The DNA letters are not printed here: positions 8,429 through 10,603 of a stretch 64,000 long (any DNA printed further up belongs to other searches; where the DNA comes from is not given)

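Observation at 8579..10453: selB without selA, selD, tRNA-Sec or an obvious selenoprotein in 64 kb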

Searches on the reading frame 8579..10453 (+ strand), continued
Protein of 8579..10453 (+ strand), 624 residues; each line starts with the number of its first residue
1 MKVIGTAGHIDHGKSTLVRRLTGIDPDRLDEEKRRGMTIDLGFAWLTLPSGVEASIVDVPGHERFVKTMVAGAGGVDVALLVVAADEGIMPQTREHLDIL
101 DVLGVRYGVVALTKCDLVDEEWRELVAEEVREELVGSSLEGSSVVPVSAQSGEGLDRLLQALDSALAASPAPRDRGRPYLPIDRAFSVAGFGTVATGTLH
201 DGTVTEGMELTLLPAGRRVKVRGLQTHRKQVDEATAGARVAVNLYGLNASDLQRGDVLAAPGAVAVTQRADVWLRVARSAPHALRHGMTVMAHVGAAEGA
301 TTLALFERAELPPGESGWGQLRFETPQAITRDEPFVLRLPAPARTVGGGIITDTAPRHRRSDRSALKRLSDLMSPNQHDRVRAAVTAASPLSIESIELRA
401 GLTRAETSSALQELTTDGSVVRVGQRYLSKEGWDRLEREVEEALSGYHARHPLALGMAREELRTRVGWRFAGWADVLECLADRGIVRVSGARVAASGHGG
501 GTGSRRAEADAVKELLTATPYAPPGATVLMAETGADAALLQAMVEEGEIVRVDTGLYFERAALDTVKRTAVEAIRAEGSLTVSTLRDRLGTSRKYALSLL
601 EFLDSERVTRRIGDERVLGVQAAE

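Call 23: find_encoding_contigs(protein=P0010, flank=10000, max_places=2)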
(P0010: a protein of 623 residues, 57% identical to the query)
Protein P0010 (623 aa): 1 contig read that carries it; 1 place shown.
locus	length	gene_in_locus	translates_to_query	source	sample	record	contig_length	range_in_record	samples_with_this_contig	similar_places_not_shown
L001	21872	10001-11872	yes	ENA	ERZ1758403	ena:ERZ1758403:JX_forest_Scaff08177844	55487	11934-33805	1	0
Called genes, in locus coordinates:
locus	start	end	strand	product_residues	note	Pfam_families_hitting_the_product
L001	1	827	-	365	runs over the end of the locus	PF17396:DUF1611_N, PF07755:DUF1611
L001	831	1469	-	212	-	PF01066:CDP-OH_P_transf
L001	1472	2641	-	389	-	PF13439:Glyco_transf_4, PF13579:Glyco_trans_4_4, PF20706:GT4-conflict, PF00534:Glycos_transf_1, PF13692:Glyco_trans_1_4, PF13524:Glyco_trans_1_2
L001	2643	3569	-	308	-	PF03279:Lip_A_acyltrans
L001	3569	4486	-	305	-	PF03279:Lip_A_acyltrans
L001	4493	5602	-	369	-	PF01658:Inos-1-P_synth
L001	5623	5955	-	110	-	PF12840:HTH_20, PF01022:HTH_5, PF13412:HTH_24, PF13601:HTH_34 (weak)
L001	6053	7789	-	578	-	PF01663:Phosphodiest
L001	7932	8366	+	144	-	PF01967:MoaC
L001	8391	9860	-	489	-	PF00004:AAA (faint), PF00072:Response_reg, PF00158:Sigma54_activat, PF14532:Sigma54_activ_2, PF07728:AAA_5, PF25601:AAA_lid_14, PF18024:HTH_50 (weak), PF02954:HTH_8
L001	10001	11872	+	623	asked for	PF00009:GTP_EFTU, PF01926:MMR_HSR1 (weak), PF03144:GTP_EFTU_D2, PF25461:Beta-barrel_SelB, PF09106:WHD_2nd_SelB, PF09107:WHD_3rd_SelB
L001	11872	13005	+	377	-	PF13579:Glyco_trans_4_4, PF13439:Glyco_transf_4, PF20706:GT4-conflict, PF00534:Glycos_transf_1, PF13692:Glyco_trans_1_4, PF13524:Glyco_trans_1_2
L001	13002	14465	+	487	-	PF13727:CoA_binding_3, PF02397:Bac_transf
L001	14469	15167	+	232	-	-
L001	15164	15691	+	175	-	-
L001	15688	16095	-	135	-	PF01850:PIN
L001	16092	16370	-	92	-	PF12728:HTH_17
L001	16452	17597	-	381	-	PF02441:Flavoprotein, PF04127:DFP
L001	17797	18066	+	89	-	-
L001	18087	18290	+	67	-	PF01197:Ribosomal_L31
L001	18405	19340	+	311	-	PF07136:DUF1385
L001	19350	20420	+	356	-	PF03462:PCRF, PF00472:RF-1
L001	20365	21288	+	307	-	PF17827:PrmC_N, PF05175:MTS, PF06325:PrmA, PF12847:Methyltransf_18 (weak), PF13847:Methyltransf_31, PF13649:Methyltransf_25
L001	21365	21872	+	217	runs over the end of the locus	PF01300:Sua5_yciO_yrdC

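Call 24: find_encoding_contigs(protein=P0025, flank=10000, max_places=2)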
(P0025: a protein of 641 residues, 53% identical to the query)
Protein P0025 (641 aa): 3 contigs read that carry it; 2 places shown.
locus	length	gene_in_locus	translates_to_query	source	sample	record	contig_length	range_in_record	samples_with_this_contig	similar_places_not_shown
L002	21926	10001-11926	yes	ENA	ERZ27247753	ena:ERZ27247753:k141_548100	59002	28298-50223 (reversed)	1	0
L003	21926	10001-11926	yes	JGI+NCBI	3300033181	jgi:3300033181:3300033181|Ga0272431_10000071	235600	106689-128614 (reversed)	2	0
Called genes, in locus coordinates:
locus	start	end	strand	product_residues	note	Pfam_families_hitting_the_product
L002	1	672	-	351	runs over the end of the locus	PF17396:DUF1611_N, PF07755:DUF1611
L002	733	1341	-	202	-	PF01066:CDP-OH_P_transf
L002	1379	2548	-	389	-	PF13439:Glyco_transf_4, PF13579:Glyco_trans_4_4, PF20706:GT4-conflict, PF00534:Glycos_transf_1, PF13692:Glyco_trans_1_4, PF13524:Glyco_trans_1_2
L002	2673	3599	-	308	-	PF03279:Lip_A_acyltrans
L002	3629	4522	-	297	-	PF03279:Lip_A_acyltrans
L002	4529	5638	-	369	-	PF01658:Inos-1-P_synth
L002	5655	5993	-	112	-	PF01022:HTH_5 (weak), PF12840:HTH_20 (weak), PF13412:HTH_24 (weak)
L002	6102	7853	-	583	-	PF01663:Phosphodiest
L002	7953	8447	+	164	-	PF01967:MoaC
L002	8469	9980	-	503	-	PF00072:Response_reg, PF00158:Sigma54_activat, PF14532:Sigma54_activ_2, PF00004:AAA (faint), PF07728:AAA_5, PF25601:AAA_lid_14, PF02954:HTH_8, PF18024:HTH_50 (faint)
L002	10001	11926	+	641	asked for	PF00009:GTP_EFTU, PF01926:MMR_HSR1 (weak), PF03144:GTP_EFTU_D2, PF25461:Beta-barrel_SelB (weak), PF09106:WHD_2nd_SelB, PF09107:WHD_3rd_SelB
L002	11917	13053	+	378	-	PF13579:Glyco_trans_4_4, PF13439:Glyco_transf_4, PF20706:GT4-conflict, PF00534:Glycos_transf_1, PF13692:Glyco_trans_1_4, PF13524:Glyco_trans_1_2 (weak)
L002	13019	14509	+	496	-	PF13727:CoA_binding_3, PF02397:Bac_transf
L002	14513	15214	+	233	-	-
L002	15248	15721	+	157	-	-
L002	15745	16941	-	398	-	PF02441:Flavoprotein, PF04127:DFP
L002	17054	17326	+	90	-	-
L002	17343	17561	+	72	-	PF01197:Ribosomal_L31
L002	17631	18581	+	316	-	PF07136:DUF1385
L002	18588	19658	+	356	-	PF03462:PCRF, PF00472:RF-1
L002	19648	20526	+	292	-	PF17827:PrmC_N, PF00891:Methyltransf_2 (weak), PF05175:MTS, PF06325:PrmA, PF12847:Methyltransf_18 (weak), PF13649:Methyltransf_25 (weak)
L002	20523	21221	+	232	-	PF01300:Sua5_yciO_yrdC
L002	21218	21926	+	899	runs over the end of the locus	PF00133:tRNA-synt_1, PF09334:tRNA-synt_1g, PF13603:tRNA-synt_1_2 (weak), PF09334:tRNA-synt_1g (weak), PF08264:Anticodon_1, PF10458:Val_tRNA-synt_C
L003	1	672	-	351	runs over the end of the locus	PF17396:DUF1611_N, PF07755:DUF1611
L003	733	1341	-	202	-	PF01066:CDP-OH_P_transf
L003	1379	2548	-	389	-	PF13439:Glyco_transf_4, PF13579:Glyco_trans_4_4, PF20706:GT4-conflict, PF00534:Glycos_transf_1, PF13692:Glyco_trans_1_4, PF13524:Glyco_trans_1_2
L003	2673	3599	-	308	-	PF03279:Lip_A_acyltrans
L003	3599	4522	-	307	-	PF03279:Lip_A_acyltrans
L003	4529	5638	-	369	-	PF01658:Inos-1-P_synth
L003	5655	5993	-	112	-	PF01022:HTH_5 (weak), PF12840:HTH_20 (weak), PF13412:HTH_24 (weak)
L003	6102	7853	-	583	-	PF01663:Phosphodiest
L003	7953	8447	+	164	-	PF01967:MoaC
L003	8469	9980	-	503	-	PF00072:Response_reg, PF00158:Sigma54_activat, PF14532:Sigma54_activ_2, PF00004:AAA (faint), PF07728:AAA_5, PF25601:AAA_lid_14, PF02954:HTH_8, PF18024:HTH_50 (faint)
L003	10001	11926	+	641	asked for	PF00009:GTP_EFTU, PF01926:MMR_HSR1 (weak), PF03144:GTP_EFTU_D2, PF25461:Beta-barrel_SelB (weak), PF09106:WHD_2nd_SelB, PF09107:WHD_3rd_SelB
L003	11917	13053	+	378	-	PF13579:Glyco_trans_4_4, PF13439:Glyco_transf_4, PF20706:GT4-conflict, PF00534:Glycos_transf_1, PF13692:Glyco_trans_1_4, PF13524:Glyco_trans_1_2 (weak)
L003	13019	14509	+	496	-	PF13727:CoA_binding_3, PF02397:Bac_transf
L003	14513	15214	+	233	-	-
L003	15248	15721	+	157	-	-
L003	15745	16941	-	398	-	PF02441:Flavoprotein, PF04127:DFP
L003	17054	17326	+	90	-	-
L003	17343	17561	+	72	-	PF01197:Ribosomal_L31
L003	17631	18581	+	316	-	PF07136:DUF1385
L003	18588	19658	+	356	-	PF03462:PCRF, PF00472:RF-1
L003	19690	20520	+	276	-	PF17827:PrmC_N, PF05175:MTS, PF06325:PrmA (weak), PF13847:Methyltransf_31 (weak), PF13649:Methyltransf_25 (weak)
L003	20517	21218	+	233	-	PF01300:Sua5_yciO_yrdC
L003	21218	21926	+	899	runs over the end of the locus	PF00133:tRNA-synt_1, PF09334:tRNA-synt_1g, PF13603:tRNA-synt_1_2 (weak), PF09334:tRNA-synt_1g (weak), PF08264:Anticodon_1, PF10458:Val_tRNA-synt_C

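Call 25: find_encoding_contigs(protein=P0118, flank=10000, max_places=2)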
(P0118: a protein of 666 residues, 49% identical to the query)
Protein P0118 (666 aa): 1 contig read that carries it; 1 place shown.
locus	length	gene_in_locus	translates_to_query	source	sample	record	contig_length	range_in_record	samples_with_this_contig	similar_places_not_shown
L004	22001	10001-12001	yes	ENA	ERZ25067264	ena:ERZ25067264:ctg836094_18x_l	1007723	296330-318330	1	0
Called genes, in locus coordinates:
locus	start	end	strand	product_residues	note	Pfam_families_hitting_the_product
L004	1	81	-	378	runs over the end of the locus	PF04909:Amidohydro_2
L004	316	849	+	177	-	PF01257:2Fe-2S_thioredx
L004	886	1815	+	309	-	PF01512:Complex1_51K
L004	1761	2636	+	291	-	PF01512:Complex1_51K, PF10531:SLBB (weak), PF10589:NADH_4Fe-4S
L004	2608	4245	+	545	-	PF13510:Fer2_4, PF10588:NADH-G_4Fe-4S_3 (weak), PF14697:Fer4_21 (weak), PF22117:Fer4_Nqo3, PF12838:Fer4_7, PF00037:Fer4 (weak), PF04879:Molybdop_Fe4S4, PF00384:Molybdopterin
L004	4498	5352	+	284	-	PF00384:Molybdopterin, PF01568:Molydop_binding (weak)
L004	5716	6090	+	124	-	PF01245:Ribosomal_L19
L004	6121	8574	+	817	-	PF17764:PriA_3primeBD, PF00270:DEAD, PF04851:ResIII, PF18319:Zn_ribbon_PriA, PF00271:Helicase_C (weak), PF18074:PriA_C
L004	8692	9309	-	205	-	PF01613:Flavin_Reduct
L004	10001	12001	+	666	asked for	PF00009:GTP_EFTU, PF01926:MMR_HSR1 (weak), PF03144:GTP_EFTU_D2, PF25461:Beta-barrel_SelB, PF09106:WHD_2nd_SelB, PF09107:WHD_3rd_SelB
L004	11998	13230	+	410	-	PF09376:NurA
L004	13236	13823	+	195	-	-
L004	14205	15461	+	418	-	PF01935:DUF87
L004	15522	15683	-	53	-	PF06262:Zincin_1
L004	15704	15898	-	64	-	PF06262:Zincin_1 (weak)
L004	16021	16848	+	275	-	PF17170:DUF5128 (faint), PF01436:NHL (weak)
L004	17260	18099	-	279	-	PF01261:AP_endonuc_2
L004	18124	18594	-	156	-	PF01878:EVE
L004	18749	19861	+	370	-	PF08240:ADH_N, PF00107:ADH_zinc_N, PF13602:ADH_zinc_N_2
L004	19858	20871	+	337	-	PF00676:E1_dh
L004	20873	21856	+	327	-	PF02779:Transket_pyr, PF02780:Transketolase_C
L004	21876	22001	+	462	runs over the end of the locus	PF00364:Biotin_lipoyl, PF02817:E3_binding, PF00198:2-oxoacid_dh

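Call 31: find_encoding_contigs(protein=P0104, flank=10000, max_places=1)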
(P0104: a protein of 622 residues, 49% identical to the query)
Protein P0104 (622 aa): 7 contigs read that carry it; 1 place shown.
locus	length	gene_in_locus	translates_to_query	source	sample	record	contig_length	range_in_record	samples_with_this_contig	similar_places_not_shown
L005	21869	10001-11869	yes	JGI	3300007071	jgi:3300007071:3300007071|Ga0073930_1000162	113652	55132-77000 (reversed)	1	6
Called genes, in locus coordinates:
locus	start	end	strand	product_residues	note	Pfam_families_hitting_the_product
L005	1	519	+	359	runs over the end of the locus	PF01408:GFO_IDH_MocA, PF03447:NAD_binding_3 (weak), PF22725:GFO_IDH_MocA_C3, PF02894:GFO_IDH_MocA_C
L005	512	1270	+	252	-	PF03009:GDPD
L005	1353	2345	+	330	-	PF00389:2-Hacid_dh, PF02826:2-Hacid_dh_C, PF03446:NAD_binding_2 (weak)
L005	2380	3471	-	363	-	PF08240:ADH_N, PF16912:Glu_dehyd_C, PF00107:ADH_zinc_N, PF13602:ADH_zinc_N_2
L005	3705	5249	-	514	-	PF00890:FAD_binding_2, PF01266:DAO, PF07992:Pyr_redox_2 (faint), PF02910:Succ_DH_flav_C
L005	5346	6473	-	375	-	PF02445:NadA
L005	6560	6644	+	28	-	-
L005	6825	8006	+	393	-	PF00266:Aminotran_5, PF01212:Beta_elim_lyase (weak)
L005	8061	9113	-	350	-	PF12715:Abhydrolase_7, PF00326:Peptidase_S9 (faint), PF01738:DLH (weak), PF05448:AXE1, PF22244:GCE_fung (faint)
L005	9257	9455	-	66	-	-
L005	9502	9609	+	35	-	-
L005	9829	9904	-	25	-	-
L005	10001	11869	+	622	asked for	PF00009:GTP_EFTU, PF01926:MMR_HSR1 (weak), PF03144:GTP_EFTU_D2, PF25461:Beta-barrel_SelB, PF09106:WHD_2nd_SelB, PF09107:WHD_3rd_SelB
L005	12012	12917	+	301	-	PF00296:Bac_luciferase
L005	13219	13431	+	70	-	PF12756:zf-C2H2_2 (faint), PF00096:zf-C2H2 (faint), PF13894:zf-C2H2_4 (faint), PF13912:zf-C2H2_6 (faint)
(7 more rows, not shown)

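Call 32: find_encoding_contigs(protein=P0098, flank=10000, max_places=1)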
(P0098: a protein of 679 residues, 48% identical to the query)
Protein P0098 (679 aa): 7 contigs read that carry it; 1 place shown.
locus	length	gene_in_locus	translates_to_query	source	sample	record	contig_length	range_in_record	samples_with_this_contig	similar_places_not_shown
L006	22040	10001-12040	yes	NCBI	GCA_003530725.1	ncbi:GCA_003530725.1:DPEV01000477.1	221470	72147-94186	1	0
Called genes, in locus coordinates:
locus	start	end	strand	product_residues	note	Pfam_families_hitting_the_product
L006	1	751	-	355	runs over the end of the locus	PF17396:DUF1611_N, PF07755:DUF1611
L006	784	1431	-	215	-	PF01066:CDP-OH_P_transf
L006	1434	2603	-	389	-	PF13439:Glyco_transf_4, PF13579:Glyco_trans_4_4, PF20706:GT4-conflict, PF00534:Glycos_transf_1, PF13692:Glyco_trans_1_4, PF13524:Glyco_trans_1_2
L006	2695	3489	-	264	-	PF03279:Lip_A_acyltrans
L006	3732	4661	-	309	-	PF03279:Lip_A_acyltrans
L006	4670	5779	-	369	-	PF01658:Inos-1-P_synth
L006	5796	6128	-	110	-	PF12840:HTH_20 (weak), PF01022:HTH_5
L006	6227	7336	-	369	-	PF01663:Phosphodiest (weak)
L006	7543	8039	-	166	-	-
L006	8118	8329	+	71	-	PF01967:MoaC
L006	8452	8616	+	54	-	PF01967:MoaC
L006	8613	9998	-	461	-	PF00072:Response_reg, PF00158:Sigma54_activat, PF14532:Sigma54_activ_2, PF00004:AAA (weak), PF07728:AAA_5, PF25601:AAA_lid_14, PF02954:HTH_8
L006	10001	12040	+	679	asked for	PF00009:GTP_EFTU, PF01926:MMR_HSR1 (weak), PF03144:GTP_EFTU_D2, PF25461:Beta-barrel_SelB, PF09106:WHD_2nd_SelB, PF09107:WHD_3rd_SelB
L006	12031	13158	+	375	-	PF13439:Glyco_transf_4, PF13579:Glyco_trans_4_4, PF20706:GT4-conflict, PF00534:Glycos_transf_1, PF13692:Glyco_trans_1_4, PF13524:Glyco_trans_1_2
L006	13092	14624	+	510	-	PF13727:CoA_binding_3, PF02397:Bac_transf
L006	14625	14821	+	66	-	-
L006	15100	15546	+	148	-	-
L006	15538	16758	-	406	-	PF02441:Flavoprotein, PF04127:DFP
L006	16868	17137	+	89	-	-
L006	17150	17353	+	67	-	PF01197:Ribosomal_L31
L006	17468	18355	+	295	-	PF07136:DUF1385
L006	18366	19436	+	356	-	PF03462:PCRF, PF00472:RF-1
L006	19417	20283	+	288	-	PF17827:PrmC_N, PF05175:MTS, PF06325:PrmA, PF10294:Methyltransf_16 (faint), PF13649:Methyltransf_25 (weak), PF08242:Methyltransf_12 (weak)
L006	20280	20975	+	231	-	PF01300:Sua5_yciO_yrdC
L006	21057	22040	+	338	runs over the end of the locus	PF00133:tRNA-synt_1, PF09334:tRNA-synt_1g, PF13603:tRNA-synt_1_2 (weak)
